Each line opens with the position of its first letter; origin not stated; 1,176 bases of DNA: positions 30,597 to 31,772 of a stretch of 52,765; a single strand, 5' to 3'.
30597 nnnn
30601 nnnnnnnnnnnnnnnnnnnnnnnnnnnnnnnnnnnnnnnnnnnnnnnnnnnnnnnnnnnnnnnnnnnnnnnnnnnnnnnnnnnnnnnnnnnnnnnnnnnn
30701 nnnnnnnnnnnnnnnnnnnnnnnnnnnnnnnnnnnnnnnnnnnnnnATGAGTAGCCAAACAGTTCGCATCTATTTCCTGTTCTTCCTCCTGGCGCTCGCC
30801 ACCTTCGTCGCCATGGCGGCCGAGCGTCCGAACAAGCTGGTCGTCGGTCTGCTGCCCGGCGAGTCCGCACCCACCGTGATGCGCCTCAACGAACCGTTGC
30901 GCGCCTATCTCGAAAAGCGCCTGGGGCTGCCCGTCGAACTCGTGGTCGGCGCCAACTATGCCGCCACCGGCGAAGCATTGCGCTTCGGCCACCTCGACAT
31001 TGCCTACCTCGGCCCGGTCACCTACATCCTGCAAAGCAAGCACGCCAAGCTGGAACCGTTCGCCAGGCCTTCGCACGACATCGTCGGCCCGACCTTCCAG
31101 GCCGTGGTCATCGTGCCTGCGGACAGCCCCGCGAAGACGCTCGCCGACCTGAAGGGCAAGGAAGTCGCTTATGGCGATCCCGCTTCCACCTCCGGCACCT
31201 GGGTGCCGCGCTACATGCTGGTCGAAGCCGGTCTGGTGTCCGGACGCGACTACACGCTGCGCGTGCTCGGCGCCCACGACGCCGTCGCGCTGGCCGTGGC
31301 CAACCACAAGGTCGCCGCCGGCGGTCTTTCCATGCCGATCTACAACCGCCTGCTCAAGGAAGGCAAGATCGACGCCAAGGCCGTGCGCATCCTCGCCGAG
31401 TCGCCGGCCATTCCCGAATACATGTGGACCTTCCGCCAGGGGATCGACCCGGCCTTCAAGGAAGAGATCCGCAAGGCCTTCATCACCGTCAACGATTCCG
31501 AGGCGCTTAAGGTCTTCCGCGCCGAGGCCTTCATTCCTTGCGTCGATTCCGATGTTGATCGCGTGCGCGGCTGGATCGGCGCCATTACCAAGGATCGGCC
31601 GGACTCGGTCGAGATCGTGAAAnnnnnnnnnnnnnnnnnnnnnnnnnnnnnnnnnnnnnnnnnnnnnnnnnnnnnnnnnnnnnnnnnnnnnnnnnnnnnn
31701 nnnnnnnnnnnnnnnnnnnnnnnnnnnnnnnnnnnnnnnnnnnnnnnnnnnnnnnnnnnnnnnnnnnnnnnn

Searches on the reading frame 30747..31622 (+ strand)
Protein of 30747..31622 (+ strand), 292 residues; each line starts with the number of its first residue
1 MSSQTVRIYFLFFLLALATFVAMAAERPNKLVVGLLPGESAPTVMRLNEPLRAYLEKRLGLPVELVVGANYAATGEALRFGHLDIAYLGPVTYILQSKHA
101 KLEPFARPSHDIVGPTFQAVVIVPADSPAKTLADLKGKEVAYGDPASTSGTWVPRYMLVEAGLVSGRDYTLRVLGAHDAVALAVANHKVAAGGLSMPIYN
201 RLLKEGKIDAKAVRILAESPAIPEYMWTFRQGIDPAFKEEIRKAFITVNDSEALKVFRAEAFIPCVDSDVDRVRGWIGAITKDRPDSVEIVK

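Call 8: search_protein_families(library=pfam, proteins=[window:30747-31622:+])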
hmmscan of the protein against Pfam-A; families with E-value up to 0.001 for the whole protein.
window:30747-31622:+ (292 aa): 2 families
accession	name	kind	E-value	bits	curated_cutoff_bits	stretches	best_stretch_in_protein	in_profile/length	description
PF12974.12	Phosphonate-bd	-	6.3e-67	225.9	27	1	33-269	1-241/242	ABC transporter, phosphonate, periplasmic substrate-binding protein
PF13379.11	NMT1_2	-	0.00057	20.2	24.7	0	56-182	30-167/252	NMT1-like family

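Call 44: search_protein_families(library=ncbifam, proteins=[window:30747-31622:+])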
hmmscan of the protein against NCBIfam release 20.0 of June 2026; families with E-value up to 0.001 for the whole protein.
window:30747-31622:+ (292 aa): 8 families
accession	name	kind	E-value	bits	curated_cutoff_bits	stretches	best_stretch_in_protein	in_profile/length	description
TIGR01098.1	3A0109s03R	subfamily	3.4e-75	252.8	112.05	1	12-247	14-252/253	phosphate/phosphite/phosphonate ABC transporter substrate-binding protein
TIGR03431.1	PhnD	equivalog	7.2e-55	186.4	261.1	1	9-257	5-258/288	phosphonate ABC transporter substrate-binding protein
TIGR04553.1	ABC_peri_selen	hypoth_equivalog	1.4e-39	136.1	250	1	31-274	2-256/266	putative selenate ABC transporter substrate-binding protein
TIGR01728.1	SsuA_fam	subfamily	2e-10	40.4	163.5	1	55-207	23-169/290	aliphatic sulfonate ABC transporter substrate-binding protein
NF049985.1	SBP_like_Rv1680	exception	2.1e-09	37.5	400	1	40-167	10-135/268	Rv1680 family SBP-like protein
TIGR02122.1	TRAP_TAXI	subfamily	1.5e-06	27.3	84.35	1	120-181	122-184/320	TAXI family TRAP transporter solute-binding subunit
NF008588.0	PRK11553.1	subfamily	2.9e-06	26.5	299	1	12-208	10-196/319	aliphatic sulfonate ABC transporter substrate-binding protein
NF040750.1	tetrathio_HK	equivalog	7.4e-05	21.4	750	1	117-219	97-200/555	tetrathionate respiration histidine kinase TtrS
